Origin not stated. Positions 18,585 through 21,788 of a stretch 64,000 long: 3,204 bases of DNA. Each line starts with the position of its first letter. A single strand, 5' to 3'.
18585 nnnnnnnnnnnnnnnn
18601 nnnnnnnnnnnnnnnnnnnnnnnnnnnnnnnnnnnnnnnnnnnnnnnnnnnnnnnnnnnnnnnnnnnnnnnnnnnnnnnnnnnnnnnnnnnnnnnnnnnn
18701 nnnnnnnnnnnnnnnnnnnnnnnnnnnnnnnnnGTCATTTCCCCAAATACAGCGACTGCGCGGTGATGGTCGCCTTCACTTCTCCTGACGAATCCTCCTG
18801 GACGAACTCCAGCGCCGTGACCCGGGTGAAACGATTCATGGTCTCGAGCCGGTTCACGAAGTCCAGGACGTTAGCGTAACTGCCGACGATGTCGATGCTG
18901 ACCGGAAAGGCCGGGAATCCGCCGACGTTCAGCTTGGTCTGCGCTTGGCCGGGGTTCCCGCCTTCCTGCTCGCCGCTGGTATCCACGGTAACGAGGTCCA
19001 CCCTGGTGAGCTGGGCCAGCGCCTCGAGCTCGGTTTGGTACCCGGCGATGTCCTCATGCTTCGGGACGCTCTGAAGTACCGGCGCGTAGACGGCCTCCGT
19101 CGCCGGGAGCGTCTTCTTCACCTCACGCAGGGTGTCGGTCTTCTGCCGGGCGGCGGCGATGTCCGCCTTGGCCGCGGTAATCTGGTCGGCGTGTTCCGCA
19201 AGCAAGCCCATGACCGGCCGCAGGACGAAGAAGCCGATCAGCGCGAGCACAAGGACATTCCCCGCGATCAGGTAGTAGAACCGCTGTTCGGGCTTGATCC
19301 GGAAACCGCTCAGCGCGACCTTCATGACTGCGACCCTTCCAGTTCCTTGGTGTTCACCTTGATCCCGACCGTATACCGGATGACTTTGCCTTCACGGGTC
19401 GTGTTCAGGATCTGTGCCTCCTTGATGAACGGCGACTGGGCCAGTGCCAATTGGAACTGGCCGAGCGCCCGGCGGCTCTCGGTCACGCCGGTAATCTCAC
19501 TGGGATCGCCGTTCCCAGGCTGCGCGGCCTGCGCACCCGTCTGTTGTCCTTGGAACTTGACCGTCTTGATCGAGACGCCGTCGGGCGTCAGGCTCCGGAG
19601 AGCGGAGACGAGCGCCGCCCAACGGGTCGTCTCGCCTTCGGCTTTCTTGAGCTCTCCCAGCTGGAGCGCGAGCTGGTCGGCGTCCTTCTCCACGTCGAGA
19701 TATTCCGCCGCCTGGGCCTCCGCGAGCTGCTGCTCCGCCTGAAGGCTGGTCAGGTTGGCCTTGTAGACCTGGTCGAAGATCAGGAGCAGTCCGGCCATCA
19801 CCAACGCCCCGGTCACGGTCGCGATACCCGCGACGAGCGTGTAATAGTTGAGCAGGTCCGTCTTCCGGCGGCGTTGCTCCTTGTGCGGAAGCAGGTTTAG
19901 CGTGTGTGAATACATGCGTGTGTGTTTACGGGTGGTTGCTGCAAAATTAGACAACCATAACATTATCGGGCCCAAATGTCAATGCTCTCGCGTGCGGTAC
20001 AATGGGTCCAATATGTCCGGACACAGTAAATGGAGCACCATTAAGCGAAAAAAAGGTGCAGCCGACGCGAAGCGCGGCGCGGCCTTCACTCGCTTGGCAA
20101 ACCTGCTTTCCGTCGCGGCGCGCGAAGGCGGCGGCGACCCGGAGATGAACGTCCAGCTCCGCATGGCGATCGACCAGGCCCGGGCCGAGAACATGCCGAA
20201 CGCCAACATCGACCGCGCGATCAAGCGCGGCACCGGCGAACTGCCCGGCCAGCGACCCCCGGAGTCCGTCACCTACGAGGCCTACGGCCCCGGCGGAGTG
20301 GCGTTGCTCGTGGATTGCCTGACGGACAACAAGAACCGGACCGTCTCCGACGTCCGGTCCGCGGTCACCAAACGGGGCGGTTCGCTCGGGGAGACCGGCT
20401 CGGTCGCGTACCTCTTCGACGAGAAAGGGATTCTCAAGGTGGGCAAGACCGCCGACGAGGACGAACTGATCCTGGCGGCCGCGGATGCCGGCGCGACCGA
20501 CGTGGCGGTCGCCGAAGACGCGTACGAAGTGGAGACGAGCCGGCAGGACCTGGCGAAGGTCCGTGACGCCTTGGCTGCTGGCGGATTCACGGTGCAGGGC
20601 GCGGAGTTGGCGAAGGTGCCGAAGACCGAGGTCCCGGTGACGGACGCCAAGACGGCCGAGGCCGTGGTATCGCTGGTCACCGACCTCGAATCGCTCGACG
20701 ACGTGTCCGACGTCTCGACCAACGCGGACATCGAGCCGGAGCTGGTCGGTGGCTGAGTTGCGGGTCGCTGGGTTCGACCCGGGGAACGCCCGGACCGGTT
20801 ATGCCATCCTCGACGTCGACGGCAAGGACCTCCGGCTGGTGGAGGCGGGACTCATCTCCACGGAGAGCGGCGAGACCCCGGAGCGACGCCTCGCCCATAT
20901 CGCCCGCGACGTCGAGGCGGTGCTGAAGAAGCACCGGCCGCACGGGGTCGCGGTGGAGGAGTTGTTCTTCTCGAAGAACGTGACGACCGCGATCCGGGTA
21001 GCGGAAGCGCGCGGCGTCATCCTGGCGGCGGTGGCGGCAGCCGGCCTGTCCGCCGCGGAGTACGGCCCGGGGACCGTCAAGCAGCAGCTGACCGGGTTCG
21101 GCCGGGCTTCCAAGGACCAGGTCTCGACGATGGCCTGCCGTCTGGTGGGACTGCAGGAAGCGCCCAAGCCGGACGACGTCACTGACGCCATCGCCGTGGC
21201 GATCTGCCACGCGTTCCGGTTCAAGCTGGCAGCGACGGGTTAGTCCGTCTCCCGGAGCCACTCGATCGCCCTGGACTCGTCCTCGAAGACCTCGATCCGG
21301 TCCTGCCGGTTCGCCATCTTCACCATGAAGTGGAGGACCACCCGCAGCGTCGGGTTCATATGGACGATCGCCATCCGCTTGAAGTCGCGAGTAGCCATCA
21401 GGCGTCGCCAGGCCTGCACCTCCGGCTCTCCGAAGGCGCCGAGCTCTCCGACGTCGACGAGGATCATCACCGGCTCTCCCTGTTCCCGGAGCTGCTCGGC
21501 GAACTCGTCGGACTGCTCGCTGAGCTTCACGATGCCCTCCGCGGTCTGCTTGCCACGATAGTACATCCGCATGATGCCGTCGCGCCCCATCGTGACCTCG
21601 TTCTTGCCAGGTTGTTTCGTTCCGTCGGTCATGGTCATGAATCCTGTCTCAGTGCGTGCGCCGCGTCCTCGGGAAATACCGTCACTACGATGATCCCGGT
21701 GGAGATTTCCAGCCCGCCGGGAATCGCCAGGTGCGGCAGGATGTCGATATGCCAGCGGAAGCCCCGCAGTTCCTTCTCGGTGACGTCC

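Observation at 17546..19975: PilN-PilO pair without adjacent PilM, followed by an uncharacterised 395-aa polytopic membrane protein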

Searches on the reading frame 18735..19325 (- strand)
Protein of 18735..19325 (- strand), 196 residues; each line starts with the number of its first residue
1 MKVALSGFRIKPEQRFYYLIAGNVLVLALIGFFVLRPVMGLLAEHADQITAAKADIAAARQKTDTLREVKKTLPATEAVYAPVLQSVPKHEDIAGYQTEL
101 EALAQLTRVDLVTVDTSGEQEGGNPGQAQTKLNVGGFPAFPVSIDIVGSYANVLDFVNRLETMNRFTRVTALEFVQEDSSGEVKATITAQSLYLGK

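Call 3: search_protein_families(library=pfam, proteins=[window:18735-19325:-], max_evalue=0.1)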
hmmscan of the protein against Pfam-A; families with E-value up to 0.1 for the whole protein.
window:18735-19325:- (196 aa): 3 families
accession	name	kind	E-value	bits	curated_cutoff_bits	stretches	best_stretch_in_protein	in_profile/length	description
PF04350.18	PilO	-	9.5e-10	39.2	22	1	43-189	2-138/145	Pilus assembly protein, PilO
PF04612.17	T2SSM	-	6.6e-06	26.9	27.8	1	17-89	18-89/160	Type II secretion system (T2SS), protein M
PF05137.18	PilN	-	0.0082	16.6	22.8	0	149-181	34-66/78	Fimbrial assembly protein (PilN)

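Call 4: search_protein_families(library=ncbifam, proteins=[window:18735-19325:-], max_evalue=0.1)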
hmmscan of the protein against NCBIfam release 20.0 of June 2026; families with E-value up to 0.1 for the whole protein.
window:18735-19325:- (196 aa): 1 family
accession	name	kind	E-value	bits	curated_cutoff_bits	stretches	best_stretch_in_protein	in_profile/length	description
NF040576.1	T2SS_GspM_XpsM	equivalog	0.00033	20.3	60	1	22-129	7-117/180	type II secretion system protein GspM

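Call 29: find_homologous_proteins(query=window:18735-19325:-, max_evalue=0.001)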
Query window:18735-19325:- (196 aa): 19 proteins with E <= 0.001 among 381 candidates.
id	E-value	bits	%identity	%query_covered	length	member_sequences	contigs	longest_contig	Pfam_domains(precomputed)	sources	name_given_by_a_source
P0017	8.5e-120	415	100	100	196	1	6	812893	PF04350.19,PF04612.18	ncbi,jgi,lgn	ncbi:MAG TPA: type 4a pilus biogenesis protein PilO [Patescibacteria group bacterium]|jgi:Tfp pilus 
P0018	2.9e-92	325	78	100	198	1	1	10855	PF04350.19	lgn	-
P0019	1.4e-89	317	77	100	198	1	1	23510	PF04350.19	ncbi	ncbi:MAG: type 4a pilus biogenesis protein PilO [Patescibacteria group bacterium]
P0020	1.9e-88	313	75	99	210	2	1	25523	PF04350.19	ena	-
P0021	4.7e-88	312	72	100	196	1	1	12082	PF04350.19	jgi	jgi:Tfp pilus assembly protein PilO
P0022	2.1e-87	310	76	100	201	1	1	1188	PF04350.19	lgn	-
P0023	2.3e-87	309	73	100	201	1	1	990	PF04350.19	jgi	jgi:Tfp pilus assembly protein PilO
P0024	3.0e-82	293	71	100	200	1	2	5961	PF04350.19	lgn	-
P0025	2.2e-67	244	59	99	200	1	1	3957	PF04350.19,PF04612.18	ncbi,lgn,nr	ncbi:MAG: type 4a pilus biogenesis protein PilO [bacterium]|nr:type 4a pilus biogenesis protein PilO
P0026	7.4e-65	236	58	99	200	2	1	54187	PF04350.19,PF04612.18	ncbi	-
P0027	3.2e-62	228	57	99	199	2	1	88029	PF04350.19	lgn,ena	-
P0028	6.7e-58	214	54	92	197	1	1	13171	PF04350.19,PF04612.18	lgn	-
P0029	3.7e-55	205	52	96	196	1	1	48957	PF04350.19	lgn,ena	-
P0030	1.4e-53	199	50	94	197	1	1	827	-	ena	-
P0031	2.1e-53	199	50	95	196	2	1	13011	PF04350.19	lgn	-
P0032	1.6e-50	189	49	97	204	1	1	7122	PF04350.19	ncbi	-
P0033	8.0e-50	187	48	93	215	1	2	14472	PF04350.19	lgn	-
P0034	5.9e-49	184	49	93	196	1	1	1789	PF04350.19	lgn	-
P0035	1.9e-47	179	46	93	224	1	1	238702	PF04350.19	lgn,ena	-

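Call 30: find_encoding_contigs(protein=P0035, flank=8000, max_places=1)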
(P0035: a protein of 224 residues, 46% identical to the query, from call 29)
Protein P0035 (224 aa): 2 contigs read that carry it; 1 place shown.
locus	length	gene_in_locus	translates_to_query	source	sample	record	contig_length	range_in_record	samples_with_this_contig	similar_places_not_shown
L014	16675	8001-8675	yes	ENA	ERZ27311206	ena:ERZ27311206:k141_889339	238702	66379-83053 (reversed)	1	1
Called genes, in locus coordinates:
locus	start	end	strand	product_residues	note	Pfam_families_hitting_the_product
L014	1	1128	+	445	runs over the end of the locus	PF13567:DUF4131, PF03772:Competence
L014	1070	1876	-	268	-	-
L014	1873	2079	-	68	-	-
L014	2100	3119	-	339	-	PF05496:RuvB_N, PF00004:AAA, PF07728:AAA_5, PF17864:AAA_lid_4, PF05491:WHD_RuvB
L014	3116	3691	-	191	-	PF01330:RuvA_N, PF00633:HHH (faint), PF14520:HHH_5, PF07499:RuvA_C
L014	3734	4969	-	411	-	PF21269:TreT_GT1, PF00534:Glycos_transf_1, PF20706:GT4-conflict, PF13692:Glyco_trans_1_4, PF13524:Glyco_trans_1_2 (weak)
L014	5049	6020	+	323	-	PF01087:GalP_UDP_transf, PF16285:DUF4931_N (weak), PF16268:DUF4921 (weak)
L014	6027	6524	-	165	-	PF02075:RuvC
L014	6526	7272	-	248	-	PF20772:TACO1_YebC_N, PF01709:Transcrip_reg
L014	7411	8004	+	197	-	PF05137:PilN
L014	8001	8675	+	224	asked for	PF04350:PilO (faint)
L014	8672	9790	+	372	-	-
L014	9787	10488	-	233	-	-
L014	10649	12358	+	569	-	PF01551:Peptidase_M23, PF10633:NPCBM_assoc (faint), PF16158:N_BRCA1_IG (faint)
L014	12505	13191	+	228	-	-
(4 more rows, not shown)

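Call 31: find_encoding_contigs(protein=P0033, flank=8000, max_places=1)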
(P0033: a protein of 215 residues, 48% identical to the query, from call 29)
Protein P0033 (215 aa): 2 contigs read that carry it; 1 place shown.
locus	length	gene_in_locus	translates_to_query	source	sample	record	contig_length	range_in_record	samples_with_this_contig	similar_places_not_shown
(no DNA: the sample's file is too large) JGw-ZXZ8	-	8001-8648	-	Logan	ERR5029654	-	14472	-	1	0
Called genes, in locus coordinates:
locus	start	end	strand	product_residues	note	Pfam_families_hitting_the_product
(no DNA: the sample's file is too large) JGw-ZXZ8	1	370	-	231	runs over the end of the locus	?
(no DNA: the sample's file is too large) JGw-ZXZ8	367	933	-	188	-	PF01330:RuvA_N, PF00633:HHH (faint), PF14520:HHH_5, PF07499:RuvA_C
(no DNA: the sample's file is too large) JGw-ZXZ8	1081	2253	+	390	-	PF13439:Glyco_transf_4, PF00534:Glycos_transf_1, PF13692:Glyco_trans_1_4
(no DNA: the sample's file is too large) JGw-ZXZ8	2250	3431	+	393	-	PF13579:Glyco_trans_4_4 (weak), PF13439:Glyco_transf_4, PF00534:Glycos_transf_1, PF13692:Glyco_trans_1_4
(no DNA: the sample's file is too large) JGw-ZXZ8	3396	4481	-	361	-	PF04041:Glyco_hydro_130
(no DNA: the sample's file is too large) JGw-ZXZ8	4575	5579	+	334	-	PF01087:GalP_UDP_transf, PF01230:HIT (faint), PF16285:DUF4931_N (faint), PF02744:GalP_UDP_tr_C (weak)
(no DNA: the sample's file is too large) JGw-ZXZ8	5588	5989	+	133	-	PF11964:SpoIIAA-like (weak)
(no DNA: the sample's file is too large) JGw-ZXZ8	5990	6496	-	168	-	PF02075:RuvC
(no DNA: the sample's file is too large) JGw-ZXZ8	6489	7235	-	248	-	PF20772:TACO1_YebC_N, PF01709:Transcrip_reg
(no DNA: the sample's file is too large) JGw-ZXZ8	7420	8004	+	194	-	PF05137:PilN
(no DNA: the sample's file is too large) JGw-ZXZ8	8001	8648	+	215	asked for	PF04350:PilO (weak)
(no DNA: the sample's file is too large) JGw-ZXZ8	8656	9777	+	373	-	-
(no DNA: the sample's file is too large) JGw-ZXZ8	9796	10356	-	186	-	-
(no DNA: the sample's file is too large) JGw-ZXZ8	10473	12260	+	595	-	PF16158:N_BRCA1_IG (faint), PF01551:Peptidase_M23, PF10633:NPCBM_assoc (faint)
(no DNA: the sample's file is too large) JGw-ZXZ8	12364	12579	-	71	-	-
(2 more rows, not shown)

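Call 32: find_encoding_contigs(protein=P0031, flank=8000, max_places=1)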
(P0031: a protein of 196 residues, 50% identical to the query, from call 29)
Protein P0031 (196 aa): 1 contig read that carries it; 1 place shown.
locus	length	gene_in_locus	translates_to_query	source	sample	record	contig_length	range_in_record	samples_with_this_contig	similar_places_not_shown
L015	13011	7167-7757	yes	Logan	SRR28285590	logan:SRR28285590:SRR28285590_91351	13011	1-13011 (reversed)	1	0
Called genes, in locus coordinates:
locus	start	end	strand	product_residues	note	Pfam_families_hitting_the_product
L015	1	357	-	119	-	?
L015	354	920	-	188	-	PF01330:RuvA_N, PF00633:HHH (faint), PF14520:HHH_5, PF07499:RuvA_C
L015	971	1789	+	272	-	PF13641:Glyco_tranf_2_3, PF00535:Glycos_transf_2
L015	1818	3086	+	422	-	PF00862:GT-B_Sucrose_synth (faint), PF13439:Glyco_transf_4, PF13579:Glyco_trans_4_4, PF20706:GT4-conflict, PF00534:Glycos_transf_1, PF13692:Glyco_trans_1_4, PF13524:Glyco_trans_1_2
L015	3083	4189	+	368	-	PF13439:Glyco_transf_4, PF13579:Glyco_trans_4_4, PF00534:Glycos_transf_1, PF13692:Glyco_trans_1_4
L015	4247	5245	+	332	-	PF01087:GalP_UDP_transf, PF01230:HIT (faint), PF16285:DUF4931_N (weak), PF02744:GalP_UDP_tr_C (weak)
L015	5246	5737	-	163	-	PF02075:RuvC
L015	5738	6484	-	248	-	PF20772:TACO1_YebC_N, PF01709:Transcrip_reg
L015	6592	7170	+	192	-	PF05137:PilN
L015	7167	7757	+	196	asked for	PF04350:PilO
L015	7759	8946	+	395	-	-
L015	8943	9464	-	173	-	-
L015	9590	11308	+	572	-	PF16158:N_BRCA1_IG (faint), PF01551:Peptidase_M23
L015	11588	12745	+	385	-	PF12704:MacB_PCD, PF02687:FtsX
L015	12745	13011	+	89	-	?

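Call 56: find_encoding_contigs(protein=P0020, flank=4000, max_places=1)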
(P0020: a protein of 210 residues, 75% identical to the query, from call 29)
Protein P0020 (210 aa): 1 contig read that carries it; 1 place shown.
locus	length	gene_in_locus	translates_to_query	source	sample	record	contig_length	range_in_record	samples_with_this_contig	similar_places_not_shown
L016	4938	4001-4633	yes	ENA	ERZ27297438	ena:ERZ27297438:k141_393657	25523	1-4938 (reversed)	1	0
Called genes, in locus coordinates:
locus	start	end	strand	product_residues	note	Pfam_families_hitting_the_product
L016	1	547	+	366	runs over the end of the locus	PF13439:Glyco_transf_4, PF13579:Glyco_trans_4_4, PF20706:GT4-conflict, PF00534:Glycos_transf_1, PF13692:Glyco_trans_1_4, PF13524:Glyco_trans_1_2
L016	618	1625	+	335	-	PF01087:GalP_UDP_transf, PF01230:HIT (faint), PF16285:DUF4931_N (weak), PF02744:GalP_UDP_tr_C (weak)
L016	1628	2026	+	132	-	PF11964:SpoIIAA-like (weak), PF25056:DUF7793 (faint)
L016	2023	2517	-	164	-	PF02075:RuvC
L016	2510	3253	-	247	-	PF20772:TACO1_YebC_N, PF01709:Transcrip_reg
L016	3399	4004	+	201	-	PF05137:PilN (weak)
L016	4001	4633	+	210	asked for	PF04350:PilO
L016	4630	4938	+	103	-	?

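Call 57: find_encoding_contigs(protein=P0032, flank=4000, max_places=1)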
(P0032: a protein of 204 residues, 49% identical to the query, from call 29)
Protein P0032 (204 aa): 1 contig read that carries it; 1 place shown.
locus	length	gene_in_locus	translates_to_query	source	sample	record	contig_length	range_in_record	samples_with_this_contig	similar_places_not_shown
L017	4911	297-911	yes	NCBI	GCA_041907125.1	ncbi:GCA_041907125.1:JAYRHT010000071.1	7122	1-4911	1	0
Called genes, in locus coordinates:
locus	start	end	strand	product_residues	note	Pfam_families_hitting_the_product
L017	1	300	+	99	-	?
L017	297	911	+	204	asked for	PF04350:PilO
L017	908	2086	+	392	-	-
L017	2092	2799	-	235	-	-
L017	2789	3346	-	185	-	-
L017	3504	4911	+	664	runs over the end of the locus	PF01551:Peptidase_M23, PF16158:N_BRCA1_IG (faint)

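Call 58: find_related_loci(query=A6, collection=metagenome_contigs, flank=4000)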
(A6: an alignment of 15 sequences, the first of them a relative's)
Query A6 (196 aa) in metagenome_contigs; peptide patterns used: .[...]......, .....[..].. (x = any residue, [..] = any of these).
168 stretches matched a pattern; 1 encode a relative of the query (tblastn E <= 1e-3); 1 distinct loci.
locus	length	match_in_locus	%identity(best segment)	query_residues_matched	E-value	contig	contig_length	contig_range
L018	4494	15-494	44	56-194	2e-36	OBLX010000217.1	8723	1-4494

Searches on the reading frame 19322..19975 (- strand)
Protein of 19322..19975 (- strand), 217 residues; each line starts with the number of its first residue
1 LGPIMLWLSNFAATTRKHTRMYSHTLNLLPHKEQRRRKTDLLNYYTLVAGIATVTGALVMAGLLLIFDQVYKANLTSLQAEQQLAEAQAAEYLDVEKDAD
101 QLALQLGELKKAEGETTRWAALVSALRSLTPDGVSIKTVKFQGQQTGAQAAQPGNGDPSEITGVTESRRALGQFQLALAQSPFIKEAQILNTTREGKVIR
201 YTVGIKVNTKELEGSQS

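Call 3: search_protein_families(library=pfam, proteins=[window:19322-19975:-], max_evalue=0.1)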
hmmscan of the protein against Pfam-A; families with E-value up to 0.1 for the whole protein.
window:19322-19975:- (217 aa): 2 families
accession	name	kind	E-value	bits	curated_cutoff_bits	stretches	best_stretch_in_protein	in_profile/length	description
PF05137.18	PilN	-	3.9e-08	33.7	22.8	1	122-204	2-75/78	Fimbrial assembly protein (PilN)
PF12501.13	DUF3708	-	0.03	14.4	24.1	1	40-118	32-110/166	Phosphate ATP-binding cassette transporter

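Call 4: search_protein_families(library=ncbifam, proteins=[window:19322-19975:-], max_evalue=0.1)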
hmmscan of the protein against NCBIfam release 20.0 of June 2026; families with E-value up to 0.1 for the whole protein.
window:19322-19975:- (217 aa): 2 families
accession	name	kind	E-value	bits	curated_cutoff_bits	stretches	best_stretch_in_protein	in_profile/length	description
NF045709.1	Amuc_1101_fam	equivalog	0.00017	20.5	650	1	24-131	355-462/608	Amuc_1101 family PilM-like pilus complex protein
NF040642.1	sulf_sens_BigR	equivalog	0.074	13.1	155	0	175-204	47-77/95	sulfite-sensing transcriptional repressor BigR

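Call 85: list_cluster_members(proteins=[P0001, P0017, window:17546-18733:-, window:19322-19915:-])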
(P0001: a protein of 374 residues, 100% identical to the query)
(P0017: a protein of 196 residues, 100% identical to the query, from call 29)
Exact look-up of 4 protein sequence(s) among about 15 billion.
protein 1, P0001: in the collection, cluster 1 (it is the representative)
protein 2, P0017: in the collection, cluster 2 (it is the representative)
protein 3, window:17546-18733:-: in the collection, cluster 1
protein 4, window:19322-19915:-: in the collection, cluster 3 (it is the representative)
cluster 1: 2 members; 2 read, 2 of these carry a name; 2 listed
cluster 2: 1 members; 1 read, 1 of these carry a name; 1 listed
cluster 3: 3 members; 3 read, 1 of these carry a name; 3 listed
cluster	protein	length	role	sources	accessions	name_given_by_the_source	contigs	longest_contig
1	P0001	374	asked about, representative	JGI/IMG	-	hypothetical protein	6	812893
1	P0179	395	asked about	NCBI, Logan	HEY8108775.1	MAG TPA: hypothetical protein VIF43_02090 [Patescibacteria group bacterium]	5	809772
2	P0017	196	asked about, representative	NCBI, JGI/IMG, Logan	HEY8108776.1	MAG TPA: type 4a pilus biogenesis protein PilO [Patescibacteria group bacterium] | Tfp pilus assembly protein PilO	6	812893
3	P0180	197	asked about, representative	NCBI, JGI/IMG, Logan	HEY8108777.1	MAG TPA: PilN domain-containing protein [Patescibacteria group bacterium] | Tfp pilus assembly protein PilN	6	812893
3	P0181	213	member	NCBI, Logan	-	-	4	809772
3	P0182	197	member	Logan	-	-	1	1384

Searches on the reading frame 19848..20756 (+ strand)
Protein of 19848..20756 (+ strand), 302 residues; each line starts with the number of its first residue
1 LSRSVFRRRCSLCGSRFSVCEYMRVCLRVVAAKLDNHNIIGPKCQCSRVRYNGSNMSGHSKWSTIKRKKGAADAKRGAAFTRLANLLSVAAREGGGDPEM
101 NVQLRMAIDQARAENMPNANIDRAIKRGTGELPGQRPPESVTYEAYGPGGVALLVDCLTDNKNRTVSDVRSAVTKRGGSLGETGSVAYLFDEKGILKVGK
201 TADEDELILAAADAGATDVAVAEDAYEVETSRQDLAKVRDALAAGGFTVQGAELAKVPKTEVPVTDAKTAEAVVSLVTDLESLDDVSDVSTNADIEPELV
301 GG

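Call 7: search_protein_families(library=pfam, proteins=[window:19848-20756:+], max_evalue=0.001)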
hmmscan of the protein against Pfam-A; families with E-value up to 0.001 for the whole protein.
window:19848-20756:+ (302 aa): 2 families
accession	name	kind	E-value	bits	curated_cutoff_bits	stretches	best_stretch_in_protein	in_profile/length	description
PF01709.26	Transcrip_reg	-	1.7e-51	174.6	27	1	139-293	2-160/160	TACO1/YebC second and third domain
PF20772.2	TACO1_YebC_N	-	2.1e-31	108.7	36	1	60-131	1-73/73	TACO1/YebC protein N-terminal domain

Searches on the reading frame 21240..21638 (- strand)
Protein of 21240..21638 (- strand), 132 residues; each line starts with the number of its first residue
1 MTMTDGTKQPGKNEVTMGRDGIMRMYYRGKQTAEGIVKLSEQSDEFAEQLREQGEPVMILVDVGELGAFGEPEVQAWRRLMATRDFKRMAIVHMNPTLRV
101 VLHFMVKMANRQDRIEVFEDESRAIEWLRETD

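Call 7: search_protein_families(library=pfam, proteins=[window:21240-21638:-], max_evalue=0.001)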
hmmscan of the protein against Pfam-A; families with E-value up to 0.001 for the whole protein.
window:21240-21638:- (132 aa): 2 families
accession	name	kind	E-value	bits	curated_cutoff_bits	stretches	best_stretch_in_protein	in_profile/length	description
PF11964.13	SpoIIAA-like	-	2.9e-08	34.8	25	1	24-129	3-106/106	SpoIIAA-like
PF25056.1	DUF7793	-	2.5e-05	24.7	26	1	83-130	64-111/113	Domain of unknown function (DUF7793)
